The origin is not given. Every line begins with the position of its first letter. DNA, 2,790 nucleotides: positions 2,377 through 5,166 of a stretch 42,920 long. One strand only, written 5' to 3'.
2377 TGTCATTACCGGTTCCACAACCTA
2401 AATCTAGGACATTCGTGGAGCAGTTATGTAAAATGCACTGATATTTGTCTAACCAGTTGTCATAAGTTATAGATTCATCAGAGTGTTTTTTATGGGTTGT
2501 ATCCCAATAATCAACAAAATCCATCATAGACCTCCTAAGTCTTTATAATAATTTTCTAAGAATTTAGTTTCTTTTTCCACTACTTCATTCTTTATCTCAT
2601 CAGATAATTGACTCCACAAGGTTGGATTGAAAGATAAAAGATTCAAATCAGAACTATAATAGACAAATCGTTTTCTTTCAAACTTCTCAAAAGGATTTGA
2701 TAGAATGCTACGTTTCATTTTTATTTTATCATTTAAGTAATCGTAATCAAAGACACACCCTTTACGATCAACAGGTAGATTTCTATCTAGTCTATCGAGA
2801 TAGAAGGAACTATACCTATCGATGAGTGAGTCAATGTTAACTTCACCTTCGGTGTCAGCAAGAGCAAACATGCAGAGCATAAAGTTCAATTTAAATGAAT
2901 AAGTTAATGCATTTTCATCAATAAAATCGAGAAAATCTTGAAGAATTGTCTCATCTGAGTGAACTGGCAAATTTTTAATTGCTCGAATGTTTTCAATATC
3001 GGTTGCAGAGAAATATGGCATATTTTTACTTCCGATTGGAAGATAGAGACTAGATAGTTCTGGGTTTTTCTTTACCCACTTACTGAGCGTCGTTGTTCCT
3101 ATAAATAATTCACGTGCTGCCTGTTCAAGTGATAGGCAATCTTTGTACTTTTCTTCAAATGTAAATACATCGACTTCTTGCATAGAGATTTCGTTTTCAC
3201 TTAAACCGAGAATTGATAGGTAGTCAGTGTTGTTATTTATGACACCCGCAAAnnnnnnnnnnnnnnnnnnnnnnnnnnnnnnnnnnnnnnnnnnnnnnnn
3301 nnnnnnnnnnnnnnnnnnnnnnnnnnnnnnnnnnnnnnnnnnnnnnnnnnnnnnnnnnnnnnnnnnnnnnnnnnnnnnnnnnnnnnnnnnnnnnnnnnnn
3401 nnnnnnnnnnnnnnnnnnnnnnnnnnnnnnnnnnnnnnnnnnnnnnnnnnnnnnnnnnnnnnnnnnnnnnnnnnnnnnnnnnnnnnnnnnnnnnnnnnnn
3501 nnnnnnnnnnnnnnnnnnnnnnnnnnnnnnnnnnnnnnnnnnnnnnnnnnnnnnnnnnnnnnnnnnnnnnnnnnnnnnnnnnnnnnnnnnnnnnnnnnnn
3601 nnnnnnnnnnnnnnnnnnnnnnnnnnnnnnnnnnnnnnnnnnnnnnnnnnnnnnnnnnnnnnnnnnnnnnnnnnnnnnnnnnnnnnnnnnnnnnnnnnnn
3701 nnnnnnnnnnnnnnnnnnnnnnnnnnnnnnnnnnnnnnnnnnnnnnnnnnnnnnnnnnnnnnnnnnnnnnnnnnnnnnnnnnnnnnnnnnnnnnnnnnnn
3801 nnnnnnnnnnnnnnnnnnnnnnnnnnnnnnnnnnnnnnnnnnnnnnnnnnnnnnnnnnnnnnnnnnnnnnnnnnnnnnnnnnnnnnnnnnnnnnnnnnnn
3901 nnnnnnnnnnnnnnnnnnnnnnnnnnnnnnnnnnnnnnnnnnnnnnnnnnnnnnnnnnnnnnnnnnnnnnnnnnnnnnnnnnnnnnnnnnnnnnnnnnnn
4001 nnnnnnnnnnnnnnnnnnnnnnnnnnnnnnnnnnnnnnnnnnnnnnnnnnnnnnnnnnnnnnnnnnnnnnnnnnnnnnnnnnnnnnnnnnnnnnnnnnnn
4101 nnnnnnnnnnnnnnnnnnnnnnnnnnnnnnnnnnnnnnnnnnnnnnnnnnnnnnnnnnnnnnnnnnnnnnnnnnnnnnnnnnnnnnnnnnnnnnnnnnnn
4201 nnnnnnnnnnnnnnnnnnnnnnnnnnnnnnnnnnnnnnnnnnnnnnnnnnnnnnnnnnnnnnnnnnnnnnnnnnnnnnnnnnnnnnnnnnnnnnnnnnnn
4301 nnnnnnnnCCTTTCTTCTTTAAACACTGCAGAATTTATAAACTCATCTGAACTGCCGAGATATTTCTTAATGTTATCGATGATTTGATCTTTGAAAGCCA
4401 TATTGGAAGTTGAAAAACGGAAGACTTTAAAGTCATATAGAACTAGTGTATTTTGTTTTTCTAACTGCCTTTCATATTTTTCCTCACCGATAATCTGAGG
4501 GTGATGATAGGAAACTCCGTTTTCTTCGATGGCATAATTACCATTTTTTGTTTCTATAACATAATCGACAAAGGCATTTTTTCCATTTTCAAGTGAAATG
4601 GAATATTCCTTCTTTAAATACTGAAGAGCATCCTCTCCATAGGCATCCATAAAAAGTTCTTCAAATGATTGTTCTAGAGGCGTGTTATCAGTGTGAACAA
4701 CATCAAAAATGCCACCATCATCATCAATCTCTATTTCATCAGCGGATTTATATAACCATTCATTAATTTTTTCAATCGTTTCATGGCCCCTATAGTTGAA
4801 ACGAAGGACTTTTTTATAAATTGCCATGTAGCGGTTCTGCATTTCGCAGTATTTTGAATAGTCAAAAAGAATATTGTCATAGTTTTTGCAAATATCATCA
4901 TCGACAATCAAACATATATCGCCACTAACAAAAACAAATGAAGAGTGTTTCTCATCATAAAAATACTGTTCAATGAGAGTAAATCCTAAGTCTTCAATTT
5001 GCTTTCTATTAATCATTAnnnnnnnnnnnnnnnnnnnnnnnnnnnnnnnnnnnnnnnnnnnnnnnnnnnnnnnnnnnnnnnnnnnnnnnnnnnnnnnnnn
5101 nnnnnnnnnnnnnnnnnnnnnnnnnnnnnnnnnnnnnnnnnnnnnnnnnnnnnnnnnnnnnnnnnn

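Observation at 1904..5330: Translationally coupled MazG-like / endonuclease-helicase / non-DNA-type methyltransferase operon: candidate undescribed defence or nucleotide-surveillance system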

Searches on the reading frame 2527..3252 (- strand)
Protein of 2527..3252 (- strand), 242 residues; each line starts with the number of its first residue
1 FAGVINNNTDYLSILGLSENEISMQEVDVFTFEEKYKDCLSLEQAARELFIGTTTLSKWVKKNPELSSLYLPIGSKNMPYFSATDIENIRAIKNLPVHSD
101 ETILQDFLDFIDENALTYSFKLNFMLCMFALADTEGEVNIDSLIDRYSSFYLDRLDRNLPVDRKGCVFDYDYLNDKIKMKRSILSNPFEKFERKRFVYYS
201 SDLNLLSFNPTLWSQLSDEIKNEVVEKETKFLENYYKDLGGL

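Call 19: find_homologous_proteins(query=window:2527-3252:-, max_evalue=0.001)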
Query window:2527-3252:- (242 aa): 65 proteins with E <= 0.001 among 388 candidates.
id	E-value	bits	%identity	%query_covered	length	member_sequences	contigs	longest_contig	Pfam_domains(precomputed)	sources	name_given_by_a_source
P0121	2.5e-116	406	78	100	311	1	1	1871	-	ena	-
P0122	1.9e-114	399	74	100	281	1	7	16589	-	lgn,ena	-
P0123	2.5e-113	396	75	100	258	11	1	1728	-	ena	-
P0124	9.8e-106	371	72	100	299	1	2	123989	-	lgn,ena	-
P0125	9.2e-104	364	77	90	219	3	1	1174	-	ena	-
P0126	3.4e-98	346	65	100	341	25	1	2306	PF00271.38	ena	-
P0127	1.1e-96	341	63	100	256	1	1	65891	-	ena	-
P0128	5.4e-96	339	64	100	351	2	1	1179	PF00271.38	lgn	-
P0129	8.3e-96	338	67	93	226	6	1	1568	-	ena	-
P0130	1.3e-95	338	67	99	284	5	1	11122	-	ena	-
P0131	1.1e-93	332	62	100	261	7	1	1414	-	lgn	-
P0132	6.1e-91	323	59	100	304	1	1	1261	-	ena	-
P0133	1.3e-88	315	59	99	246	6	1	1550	-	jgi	jgi:hypothetical protein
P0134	4.6e-88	313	65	90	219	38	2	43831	-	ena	-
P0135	2.5e-86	307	58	100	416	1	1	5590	PF00271.38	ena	-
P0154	2.1e-49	187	42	95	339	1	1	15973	-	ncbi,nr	ncbi:MAG: class I SAM-dependent methyltransferase, partial [Deltaproteobacteria bacterium]|nr:class 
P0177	2.2e-36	144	36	93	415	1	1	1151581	PF00717.29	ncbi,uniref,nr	ncbi:S24 family peptidase [Colwellia sp. MSW7]|uniref:S24 family peptidase n=1 Tax=Colwellia maritim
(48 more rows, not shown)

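Call 29: predict_structure(alignment_id=A1)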
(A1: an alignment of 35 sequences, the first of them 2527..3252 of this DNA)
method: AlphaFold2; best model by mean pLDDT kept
length: 242 residues; sequences in the alignment: 35
mean_pLDDT: 85.4   pTM: 0.72
mean pLDDT of the five models: 85.4, 84.8, 83.8, 83.4, 81.2
residues with pLDDT >= 90: 155; 70-90: 51; 50-70: 12; < 50: 24
segments of 3 or more residues with pLDDT < 50: 1-21
pLDDT, mean of each block of 10 residues (from residue 1): 34 42 54 75 89 89 91 84 93 89 93 82 96 96 97 96 92 96 92 92 95 96 95 92 86
secondary structure, 60 per line:
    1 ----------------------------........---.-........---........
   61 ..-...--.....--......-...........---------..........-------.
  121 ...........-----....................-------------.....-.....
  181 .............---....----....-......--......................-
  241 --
elements in order: H29-36 H42-49 H53-62 E69-73 E76-81 H83-93 H103-112 H120-131 E137-139 H140-156 H170-174 H176-193 E197-200 E205-208 H210-215 H218-239

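Call 32: fold_search(model_id=the predicted structure, library=pdb)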
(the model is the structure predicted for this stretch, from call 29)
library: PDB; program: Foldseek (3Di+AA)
matches with E <= 10: 458; with E <= 0.001: 0
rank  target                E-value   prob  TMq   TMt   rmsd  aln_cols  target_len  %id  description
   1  6juv_A                9.4e-02  0.30  0.20  0.23  15.4       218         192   11  Crytsal structure of ScpB derived from Pyrococcus yayanosii (released 2020-01-22)
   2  7nyw_F                1.0e-01  0.51  0.27  0.31  13.6       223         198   12  Cryo-EM structure of the MukBEF-MatP-DNA head module (released 2021-07-07)
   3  4b8x_B                1.3e-01  0.72  0.23  0.35  13.1       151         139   12  Near atomic resolution crystal structure of Sco5413, a MarR family transcriptional regulator from Streptomyces coelico (released 2012-10-17)
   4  6aht_B                1.4e-01  0.75  0.27  0.48   6.2       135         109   15  Plasmid partitioning protein TubR from Bacillus cereus (released 2019-06-26)
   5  5i44_A                1.5e-01  1.00  0.19  0.62   3.0        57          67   21  Structure of RacA-DNA complex; P21 form (released 2016-05-04)
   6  3rpu_D                1.7e-01  0.30  0.26  0.29  13.5       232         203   11  Crystal structure of the MukE-MukF complex (released 2012-03-14)
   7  1fnn_A                1.8e-01  0.85  0.27  0.19   6.1       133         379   10  CRYSTAL STRUCTURE OF CDC6P FROM PYROBACULUM AEROPHILUM (released 2000-10-04)
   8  8as8_C                2.1e-01  0.33  0.25  0.30  15.5       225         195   12  E. coli Wadjet JetABC monomer (released 2022-12-14)
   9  7nyw_E                2.3e-01  0.28  0.27  0.30  13.8       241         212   10  Cryo-EM structure of the MukBEF-MatP-DNA head module (released 2021-07-07)
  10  7xn2                  2.3e-01  0.23  0.17  0.27  17.6       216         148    9  Crystal structure of CvkR, a novel MerR-type transcriptional regulator (released 2023-03-08)
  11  5af3_A                2.4e-01  0.18  0.17  0.19  15.1       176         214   17  X-RAY CRYSTAL STRUCTURE OF RV2018 FROM MYCOBACTERIUM TUBERCULOSIS (released 2016-01-27)
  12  1w5t_A                2.7e-01  0.44  0.25  0.17  13.1       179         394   10  Structure of the Aeropyrum Pernix ORC2 protein (ADPNP-ADP complexes) (released 2004-10-05)
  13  7nyy_E                2.8e-01  0.28  0.24  0.27  14.0       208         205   10  Cryo-EM structure of the MukBEF monomer (released 2021-07-07)
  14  9gmb_E                2.8e-01  0.28  0.26  0.29  12.9       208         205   10  MukEF in complex with the phage protein gp5.9 (released 2025-03-26)
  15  3euh_C                3.1e-01  0.25  0.26  0.29  13.3       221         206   11  Crystal Structure of the MukE-MukF Complex (released 2009-01-20)
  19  5i44_K                3.7e-01  0.98  0.19  0.60   3.3        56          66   21  Structure of RacA-DNA complex; P21 form (released 2016-05-04)
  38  5i44_B                7.2e-01  0.94  0.19  0.60   3.1        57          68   21  Structure of RacA-DNA complex; P21 form (released 2016-05-04)
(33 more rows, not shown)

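Call 61: find_encoding_contigs(protein=P0154, flank=8000, max_places=3)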
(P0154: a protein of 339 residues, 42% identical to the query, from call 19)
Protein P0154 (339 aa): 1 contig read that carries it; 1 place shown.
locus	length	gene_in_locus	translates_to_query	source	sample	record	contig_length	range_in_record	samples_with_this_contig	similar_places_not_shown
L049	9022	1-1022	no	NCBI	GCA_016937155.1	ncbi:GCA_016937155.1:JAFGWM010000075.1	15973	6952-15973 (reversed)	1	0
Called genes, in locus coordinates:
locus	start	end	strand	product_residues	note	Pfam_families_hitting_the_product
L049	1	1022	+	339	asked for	?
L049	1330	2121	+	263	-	-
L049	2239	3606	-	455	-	-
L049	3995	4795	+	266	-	PF00905:Transpeptidase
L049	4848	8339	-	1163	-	PF13476:AAA_23, PF13514:AAA_27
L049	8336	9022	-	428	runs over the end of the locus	PF00149:Metallophos, PF12850:Metallophos_2 (weak)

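Call 62: find_encoding_contigs(protein=P0177, flank=8000, max_places=2)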
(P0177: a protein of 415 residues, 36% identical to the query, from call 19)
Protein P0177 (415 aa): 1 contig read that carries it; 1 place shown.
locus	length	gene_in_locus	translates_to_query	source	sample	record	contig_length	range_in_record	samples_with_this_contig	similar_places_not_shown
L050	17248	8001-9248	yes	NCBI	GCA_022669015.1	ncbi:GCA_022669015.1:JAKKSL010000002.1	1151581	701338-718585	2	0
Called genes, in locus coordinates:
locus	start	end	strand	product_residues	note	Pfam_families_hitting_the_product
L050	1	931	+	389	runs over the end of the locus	PF24575:TPR_Slam (faint), PF13374:TPR_10 (faint), PF23914:TPR_CcmH_CycH (weak), PF00515:TPR_1 (weak), PF13424:TPR_12 (weak), PF13414:TPR_11, PF13432:TPR_16 (weak), PF14559:TPR_19 (weak), +6 more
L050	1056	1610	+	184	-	PF00156:Pribosyltran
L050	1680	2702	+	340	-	PF00884:Sulfatase (weak), PF01663:Phosphodiest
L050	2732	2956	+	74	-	-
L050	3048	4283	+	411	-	PF00563:EAL (weak), PF08668:HDOD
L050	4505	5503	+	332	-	PF01408:GFO_IDH_MocA, PF02894:GFO_IDH_MocA_C, PF22725:GFO_IDH_MocA_C3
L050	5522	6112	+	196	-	PF03848:TehB, PF13489:Methyltransf_23, PF08241:Methyltransf_11, PF08242:Methyltransf_12, PF13649:Methyltransf_25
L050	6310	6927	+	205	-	-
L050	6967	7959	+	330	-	PF04851:ResIII, PF00271:Helicase_C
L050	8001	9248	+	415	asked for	PF00717:Peptidase_S24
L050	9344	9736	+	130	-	PF08534:Redoxin (weak)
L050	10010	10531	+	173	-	-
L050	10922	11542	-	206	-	-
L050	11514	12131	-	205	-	PF11893:DUF3413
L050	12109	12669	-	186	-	PF11893:DUF3413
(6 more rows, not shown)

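Call 88: search_dna_similar(query=window:2527-3252:-, collection=plasmids, mode=protein, max_evalue=0.001, max_rows=20)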
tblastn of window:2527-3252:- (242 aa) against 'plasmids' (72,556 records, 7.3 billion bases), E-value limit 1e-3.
No match.

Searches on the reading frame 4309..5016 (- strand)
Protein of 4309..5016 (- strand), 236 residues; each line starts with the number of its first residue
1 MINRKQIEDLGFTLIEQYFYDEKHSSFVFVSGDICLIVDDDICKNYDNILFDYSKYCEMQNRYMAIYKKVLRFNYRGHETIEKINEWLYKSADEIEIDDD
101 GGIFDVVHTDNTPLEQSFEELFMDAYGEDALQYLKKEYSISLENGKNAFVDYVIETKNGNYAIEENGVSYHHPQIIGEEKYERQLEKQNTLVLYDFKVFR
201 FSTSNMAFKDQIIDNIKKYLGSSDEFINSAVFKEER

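Call 56: search_solved_structures(query=A5, max_evalue=10, show_alignments=3)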
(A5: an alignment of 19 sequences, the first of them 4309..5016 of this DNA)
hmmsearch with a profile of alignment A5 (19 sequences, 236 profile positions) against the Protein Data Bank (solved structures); distinct sequences matched with E-value up to 10: 0.

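Call 68: predict_structure(alignment_id=A6)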
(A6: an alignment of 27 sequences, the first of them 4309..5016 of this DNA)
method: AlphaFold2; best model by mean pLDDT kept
length: 236 residues; sequences in the alignment: 27
mean_pLDDT: 82.7   pTM: 0.83
mean pLDDT of the five models: 82.7, 82.6, 80.9, 80.7, 79.6
residues with pLDDT >= 90: 95; 70-90: 103; 50-70: 20; < 50: 18
segments of 3 or more residues with pLDDT < 50: 99-109, 230-236
pLDDT, mean of each block of 10 residues (from residue 1): 89 97 95 97 84 90 94 93 91 61 40 83 89 80 66 88 83 90 90 90 80 85 79 32
secondary structure, 60 per line:
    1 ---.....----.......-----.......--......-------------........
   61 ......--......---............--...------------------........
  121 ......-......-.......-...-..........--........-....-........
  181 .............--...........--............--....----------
elements in order: H4-8 E13-19 E25-31 E34-39 H53-66 E69-74 H78-89 H113-126 H128-133 E135-141 E147-156 E159-166 H168-171 H173-193 E196-202 H203-206 H209-220

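Call 70: fold_search(model_id=the predicted structure, library=pdb)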
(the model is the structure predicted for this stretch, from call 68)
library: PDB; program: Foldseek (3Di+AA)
matches with E <= 10: 515; with E <= 0.001: 0
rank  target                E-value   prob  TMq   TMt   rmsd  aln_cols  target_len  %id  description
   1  9dou_A                3.9e-02  0.57  0.26  0.09   7.7       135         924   16  Taeniopygia guttata R2 retrotransposon (R2Tg) initiating target-primed reverse transcription (released 2025-05-21)
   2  4efz_B                1.1e-01  0.21  0.22  0.18  14.7       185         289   12  Crystal Structure of a hypothetical metallo-beta-lactamase from Burkholderia pseudomallei (released 2012-05-09)
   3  9g6k_L9               1.1e-01  0.92  0.36  0.19   5.4       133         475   12  LSU structure derived from the LSU sample of the mitoribosome from T. gondii. (released 2024-12-11)
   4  9nl3_A                2.4e-01  0.23  0.21  0.07   9.5       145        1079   10  Structure of R2 retrotransposon protein from Taeniopygia guttata initiating target-primed reverse transcription (released 2025-06-18)
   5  4efz_A                3.4e-01  0.13  0.22  0.18  15.1       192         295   11  Crystal Structure of a hypothetical metallo-beta-lactamase from Burkholderia pseudomallei (released 2012-05-09)
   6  5mmd_F                3.8e-01  0.05  0.16  0.17  17.5       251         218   14  TMB-1. Structural insights into TMB-1 and the role of residue 119 and 228 in substrate and inhibitor binding (released 2017-03-29)
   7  6knt_B                4.1e-01  0.03  0.16  0.15  16.4       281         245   10  Crystal structure of the metallo-beta-lactamase fold protein YhfI from Bacillus subtilis (space group P4332) (released 2019-09-18)
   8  2xi5_C                4.3e-01  0.14  0.19  0.23   9.8       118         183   10  N-terminal endonuclease domain of La Crosse virus L-protein (released 2010-10-06)
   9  8pxf_A                4.3e-01  0.06  0.17  0.18  19.6       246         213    8  Crystal structure of the full length Hh1412 Dsb homodimer. (released 2024-08-07)
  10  3ffk_A                4.9e-01  0.04  0.16  0.12  19.7       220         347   10  Crystal structure of human Gelsolin domains G1-G3 bound to Actin (released 2009-10-06)
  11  6qrq_D                4.9e-01  0.03  0.15  0.14  17.2       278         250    9  Apo conformation of chemotaxis sensor ODP (released 2019-06-19)
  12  6p4o_F                5.2e-01  0.41  0.25  0.13   4.5        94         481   14  Complex of XPB helicase with Bax1 endonuclease from Sulfurisphaera tokodaii at 3.15 Angstroms resolution (released 2020-06-03)
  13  6q99                  5.2e-01  0.10  0.19  0.21  12.2       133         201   14  Ande virus L protein N-terminus mutant K124A (released 2020-01-15)
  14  6z6b_EEE              5.5e-01  0.08  0.19  0.04  12.5       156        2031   10  Structure of full-length La Crosse virus L protein (polymerase) (released 2020-07-29)
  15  6p4w_B                5.9e-01  0.21  0.25  0.17   8.6       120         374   12  XPB helicase in a complex with truncated Bax1 from Sulfurisphaera tokodaii at 2.96 Angstrom resolution (released 2020-06-03)
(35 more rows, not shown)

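Call 102: search_protein_families(library=pfam, alignment_id=A5, max_evalue=10)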
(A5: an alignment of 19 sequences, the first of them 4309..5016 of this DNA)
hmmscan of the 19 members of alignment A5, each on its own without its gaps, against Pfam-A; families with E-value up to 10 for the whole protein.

A. member 1, window:4309-5016:- (236 aa): 1 family
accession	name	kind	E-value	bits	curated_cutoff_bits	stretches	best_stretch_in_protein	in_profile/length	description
PF18741.7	MTES_1575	-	0.018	15.5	38.2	1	146-207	22-82/96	REase_MTES_1575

B. families by the number of members that match (of 19 scanned): 15 families
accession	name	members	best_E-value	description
PF18741.7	MTES_1575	11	0.00034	REase_MTES_1575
PF06322.17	Phage_NinH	2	0.11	Phage NinH protein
PF08512.18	Rttp106-like_middle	1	0.0036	Histone chaperone Rttp106-like, middle domain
PF19848.4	DUF6323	1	0.0069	Family of unknown function (DUF6323)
PF04808.17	CTV_P23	1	0.018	Citrus tristeza virus (CTV) P23 protein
PF18903.5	DUF5659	1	0.027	Domain of unknown function (DUF5659)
PF22885.1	DUF7020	1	0.063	Domain of unknown function (DUF7020)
PF18108.7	QSOX_Trx1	1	0.069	QSOX Trx-like domain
PF08074.17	CHDCT2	1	0.12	CHDCT2 (NUC038) domain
PF24355.1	DUF7514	1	0.14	Domain of unknown function (DUF7514)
PF04480.18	DUF559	1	0.18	Protein of unknown function (DUF559)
PF08713.17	DNA_alkylation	1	0.2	DNA alkylation repair enzyme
PF14908.11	HU-CCDC81_euk_1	1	0.22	CCDC81 eukaryotic HU domain 1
PF12149.13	HSV_VP16_C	1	0.23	Herpes simplex virus virion protein 16 C terminal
PF00165.29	HTH_AraC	1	0.56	Bacterial regulatory helix-turn-helix proteins, AraC family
